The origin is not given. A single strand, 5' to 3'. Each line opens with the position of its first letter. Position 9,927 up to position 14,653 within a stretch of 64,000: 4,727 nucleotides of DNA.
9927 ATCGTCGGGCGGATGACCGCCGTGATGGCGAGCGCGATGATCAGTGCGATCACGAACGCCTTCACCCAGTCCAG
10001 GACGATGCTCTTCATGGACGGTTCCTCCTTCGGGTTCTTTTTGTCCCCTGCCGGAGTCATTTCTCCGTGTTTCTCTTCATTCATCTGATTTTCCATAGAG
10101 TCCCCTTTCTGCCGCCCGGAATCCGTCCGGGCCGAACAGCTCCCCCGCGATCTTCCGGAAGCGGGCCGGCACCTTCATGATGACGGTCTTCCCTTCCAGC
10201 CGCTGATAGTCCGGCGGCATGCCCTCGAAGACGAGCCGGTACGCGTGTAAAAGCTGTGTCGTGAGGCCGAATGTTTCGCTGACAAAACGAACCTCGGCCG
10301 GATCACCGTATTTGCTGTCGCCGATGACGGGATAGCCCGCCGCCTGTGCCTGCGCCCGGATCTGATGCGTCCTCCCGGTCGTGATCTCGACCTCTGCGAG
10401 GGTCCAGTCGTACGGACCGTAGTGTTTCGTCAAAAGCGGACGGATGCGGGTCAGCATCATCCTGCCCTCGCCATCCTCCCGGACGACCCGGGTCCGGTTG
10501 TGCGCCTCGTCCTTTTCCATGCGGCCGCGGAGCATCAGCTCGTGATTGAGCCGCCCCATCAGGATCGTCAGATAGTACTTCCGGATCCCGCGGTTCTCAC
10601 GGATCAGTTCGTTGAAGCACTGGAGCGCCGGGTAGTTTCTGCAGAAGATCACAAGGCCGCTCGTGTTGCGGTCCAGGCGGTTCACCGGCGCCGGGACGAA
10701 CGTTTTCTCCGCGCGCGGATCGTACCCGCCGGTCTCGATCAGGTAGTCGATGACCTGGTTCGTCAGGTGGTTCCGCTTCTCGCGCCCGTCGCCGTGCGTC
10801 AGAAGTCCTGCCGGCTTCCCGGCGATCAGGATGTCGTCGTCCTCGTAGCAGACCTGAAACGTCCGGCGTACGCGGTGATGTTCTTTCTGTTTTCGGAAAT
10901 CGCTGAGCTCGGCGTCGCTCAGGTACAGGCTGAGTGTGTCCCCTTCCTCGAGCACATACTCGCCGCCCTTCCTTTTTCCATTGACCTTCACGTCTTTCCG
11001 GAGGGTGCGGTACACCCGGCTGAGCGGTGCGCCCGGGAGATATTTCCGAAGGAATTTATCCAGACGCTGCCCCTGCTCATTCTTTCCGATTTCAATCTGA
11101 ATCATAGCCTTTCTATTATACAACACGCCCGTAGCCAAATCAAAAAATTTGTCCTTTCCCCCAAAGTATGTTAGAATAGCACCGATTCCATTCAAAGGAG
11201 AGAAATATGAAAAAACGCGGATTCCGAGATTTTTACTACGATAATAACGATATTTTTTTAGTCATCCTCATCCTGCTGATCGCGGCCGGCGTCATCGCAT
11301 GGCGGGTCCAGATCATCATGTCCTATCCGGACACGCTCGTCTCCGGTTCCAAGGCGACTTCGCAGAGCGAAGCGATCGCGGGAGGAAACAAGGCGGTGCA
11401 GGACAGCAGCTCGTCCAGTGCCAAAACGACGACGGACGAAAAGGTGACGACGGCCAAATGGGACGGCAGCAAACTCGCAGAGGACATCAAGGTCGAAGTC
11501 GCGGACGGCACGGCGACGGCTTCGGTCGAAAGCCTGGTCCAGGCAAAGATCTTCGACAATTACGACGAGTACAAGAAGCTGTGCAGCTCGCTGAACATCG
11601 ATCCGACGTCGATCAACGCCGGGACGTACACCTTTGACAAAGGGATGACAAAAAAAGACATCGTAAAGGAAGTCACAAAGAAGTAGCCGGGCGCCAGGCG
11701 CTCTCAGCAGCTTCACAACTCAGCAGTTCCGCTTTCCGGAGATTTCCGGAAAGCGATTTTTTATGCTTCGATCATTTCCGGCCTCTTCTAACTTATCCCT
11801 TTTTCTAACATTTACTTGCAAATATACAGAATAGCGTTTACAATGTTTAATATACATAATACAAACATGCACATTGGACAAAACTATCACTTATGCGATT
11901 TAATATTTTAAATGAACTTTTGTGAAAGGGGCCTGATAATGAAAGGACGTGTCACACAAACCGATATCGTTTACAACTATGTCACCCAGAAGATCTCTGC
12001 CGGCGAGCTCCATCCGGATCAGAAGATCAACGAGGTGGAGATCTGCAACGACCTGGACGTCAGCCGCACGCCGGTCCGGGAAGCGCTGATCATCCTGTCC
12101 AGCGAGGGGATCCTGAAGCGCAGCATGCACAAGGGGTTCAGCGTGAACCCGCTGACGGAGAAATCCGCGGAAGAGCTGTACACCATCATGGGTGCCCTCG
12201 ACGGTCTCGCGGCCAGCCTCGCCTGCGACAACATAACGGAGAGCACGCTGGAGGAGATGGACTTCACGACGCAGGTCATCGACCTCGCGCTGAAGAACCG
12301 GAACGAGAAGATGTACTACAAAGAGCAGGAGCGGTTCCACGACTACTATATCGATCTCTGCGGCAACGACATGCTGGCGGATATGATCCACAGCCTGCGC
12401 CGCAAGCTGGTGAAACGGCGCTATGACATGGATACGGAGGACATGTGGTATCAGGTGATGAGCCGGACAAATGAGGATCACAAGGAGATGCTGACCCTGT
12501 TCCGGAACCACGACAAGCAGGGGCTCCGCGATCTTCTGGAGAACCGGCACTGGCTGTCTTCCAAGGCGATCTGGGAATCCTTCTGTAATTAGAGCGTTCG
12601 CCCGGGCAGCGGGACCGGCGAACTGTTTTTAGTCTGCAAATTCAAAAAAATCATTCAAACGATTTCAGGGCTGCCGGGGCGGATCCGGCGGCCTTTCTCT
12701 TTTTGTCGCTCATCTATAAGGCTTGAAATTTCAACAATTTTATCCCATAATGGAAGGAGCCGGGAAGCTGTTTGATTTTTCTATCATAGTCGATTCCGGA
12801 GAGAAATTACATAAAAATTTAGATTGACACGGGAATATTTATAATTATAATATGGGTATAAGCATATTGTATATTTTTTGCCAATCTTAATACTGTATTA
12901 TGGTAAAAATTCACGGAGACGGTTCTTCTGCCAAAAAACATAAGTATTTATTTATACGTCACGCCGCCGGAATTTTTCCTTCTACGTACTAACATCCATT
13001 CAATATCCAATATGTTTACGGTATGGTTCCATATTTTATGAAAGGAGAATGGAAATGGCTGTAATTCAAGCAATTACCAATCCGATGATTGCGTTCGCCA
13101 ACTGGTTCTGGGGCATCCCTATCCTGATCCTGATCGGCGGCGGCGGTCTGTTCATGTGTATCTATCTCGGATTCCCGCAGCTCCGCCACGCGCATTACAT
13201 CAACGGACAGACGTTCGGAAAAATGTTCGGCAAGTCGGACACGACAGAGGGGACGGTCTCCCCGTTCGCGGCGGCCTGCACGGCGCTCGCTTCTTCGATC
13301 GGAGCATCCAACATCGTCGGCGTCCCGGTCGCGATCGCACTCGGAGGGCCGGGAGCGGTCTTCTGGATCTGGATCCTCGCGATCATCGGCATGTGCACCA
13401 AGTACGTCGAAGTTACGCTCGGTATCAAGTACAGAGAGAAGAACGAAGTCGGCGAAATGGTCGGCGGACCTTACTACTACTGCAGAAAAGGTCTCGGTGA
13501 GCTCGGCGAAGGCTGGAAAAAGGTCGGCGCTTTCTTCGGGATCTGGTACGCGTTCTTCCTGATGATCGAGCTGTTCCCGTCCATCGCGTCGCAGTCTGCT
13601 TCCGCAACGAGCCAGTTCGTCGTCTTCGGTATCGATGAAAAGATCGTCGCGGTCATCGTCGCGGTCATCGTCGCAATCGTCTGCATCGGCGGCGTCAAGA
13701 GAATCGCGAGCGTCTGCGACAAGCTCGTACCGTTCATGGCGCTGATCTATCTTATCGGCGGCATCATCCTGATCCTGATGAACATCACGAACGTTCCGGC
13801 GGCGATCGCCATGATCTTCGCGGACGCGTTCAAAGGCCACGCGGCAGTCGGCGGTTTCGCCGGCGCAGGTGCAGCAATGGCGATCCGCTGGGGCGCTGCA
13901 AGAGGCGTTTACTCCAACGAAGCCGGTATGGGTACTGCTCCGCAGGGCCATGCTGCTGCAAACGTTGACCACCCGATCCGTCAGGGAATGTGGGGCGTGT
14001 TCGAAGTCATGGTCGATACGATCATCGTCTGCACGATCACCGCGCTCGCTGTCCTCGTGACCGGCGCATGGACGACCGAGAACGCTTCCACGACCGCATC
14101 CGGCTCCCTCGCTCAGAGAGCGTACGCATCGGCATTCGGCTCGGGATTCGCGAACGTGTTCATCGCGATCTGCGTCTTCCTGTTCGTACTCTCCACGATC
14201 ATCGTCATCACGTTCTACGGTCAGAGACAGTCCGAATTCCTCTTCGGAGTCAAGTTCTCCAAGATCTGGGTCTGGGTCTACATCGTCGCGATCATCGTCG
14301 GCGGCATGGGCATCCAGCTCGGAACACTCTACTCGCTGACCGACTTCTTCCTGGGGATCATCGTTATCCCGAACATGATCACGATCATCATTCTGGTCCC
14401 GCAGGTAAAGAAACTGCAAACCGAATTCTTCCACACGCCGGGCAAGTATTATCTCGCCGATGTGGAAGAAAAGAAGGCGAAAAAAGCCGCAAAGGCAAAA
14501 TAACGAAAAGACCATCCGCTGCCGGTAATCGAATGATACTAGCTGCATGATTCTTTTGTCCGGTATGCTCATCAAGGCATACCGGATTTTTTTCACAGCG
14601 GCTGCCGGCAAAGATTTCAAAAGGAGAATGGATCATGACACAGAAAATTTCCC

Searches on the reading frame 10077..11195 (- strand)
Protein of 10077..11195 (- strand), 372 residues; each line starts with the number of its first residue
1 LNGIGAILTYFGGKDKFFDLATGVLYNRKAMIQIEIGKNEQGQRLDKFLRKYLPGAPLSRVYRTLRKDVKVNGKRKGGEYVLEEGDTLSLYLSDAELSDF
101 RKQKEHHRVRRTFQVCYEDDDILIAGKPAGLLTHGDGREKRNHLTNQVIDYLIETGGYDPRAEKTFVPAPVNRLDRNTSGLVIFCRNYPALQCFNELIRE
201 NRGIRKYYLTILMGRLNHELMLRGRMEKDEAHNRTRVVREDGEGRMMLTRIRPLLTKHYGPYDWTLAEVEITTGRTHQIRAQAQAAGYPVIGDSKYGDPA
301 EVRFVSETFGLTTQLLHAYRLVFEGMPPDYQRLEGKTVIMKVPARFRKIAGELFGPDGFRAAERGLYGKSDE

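Call 58: search_protein_families(library=pfam, proteins=[window:10077-11195:-], max_evalue=0.00001)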
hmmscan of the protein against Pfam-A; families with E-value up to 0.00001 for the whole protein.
window:10077-11195:- (372 aa): 1 family
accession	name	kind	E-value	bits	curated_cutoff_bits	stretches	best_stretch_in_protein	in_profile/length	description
PF00849.27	PseudoU_synth_2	-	1.7e-24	87.2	26.8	1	122-285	2-152/152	RNA pseudouridylate synthase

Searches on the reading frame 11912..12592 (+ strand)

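Call 58: search_protein_families(library=pfam, proteins=[window:11912-12592:+], max_evalue=0.00001)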
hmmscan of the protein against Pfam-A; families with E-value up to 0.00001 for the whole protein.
window:11912-12592:+ (226 aa): 2 families
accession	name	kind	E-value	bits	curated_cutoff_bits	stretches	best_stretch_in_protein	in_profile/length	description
PF07729.17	FCD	-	6.7e-18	65.7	24.3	1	88-210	1-120/125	FCD domain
PF00392.27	GntR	-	2.9e-14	52.9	27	1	19-78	4-64/64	Bacterial regulatory proteins, gntR family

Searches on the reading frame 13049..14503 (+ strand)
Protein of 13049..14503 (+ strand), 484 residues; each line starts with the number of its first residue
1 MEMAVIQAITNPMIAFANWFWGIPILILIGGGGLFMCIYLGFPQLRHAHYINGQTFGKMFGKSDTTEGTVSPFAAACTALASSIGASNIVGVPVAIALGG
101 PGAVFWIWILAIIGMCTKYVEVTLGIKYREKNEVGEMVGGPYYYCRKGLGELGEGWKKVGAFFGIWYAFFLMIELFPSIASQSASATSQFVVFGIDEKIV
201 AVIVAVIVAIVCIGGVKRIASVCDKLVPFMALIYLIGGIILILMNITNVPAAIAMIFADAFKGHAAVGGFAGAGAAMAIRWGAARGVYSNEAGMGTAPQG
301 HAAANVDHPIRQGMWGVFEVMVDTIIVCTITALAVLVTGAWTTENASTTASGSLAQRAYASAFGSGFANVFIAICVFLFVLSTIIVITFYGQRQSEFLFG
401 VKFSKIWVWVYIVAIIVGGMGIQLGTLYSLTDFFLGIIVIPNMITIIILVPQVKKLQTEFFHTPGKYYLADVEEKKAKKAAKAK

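Call 67: search_protein_families(library=pfam, proteins=[window:13049-14503:+], max_evalue=0.001)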
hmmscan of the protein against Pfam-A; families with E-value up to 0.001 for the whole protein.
window:13049-14503:+ (484 aa): 1 family
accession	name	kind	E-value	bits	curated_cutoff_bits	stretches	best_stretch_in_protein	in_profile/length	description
PF01235.23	Na_Ala_symp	-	5.2e-114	382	24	1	60-461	3-380/392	Sodium:alanine symporter family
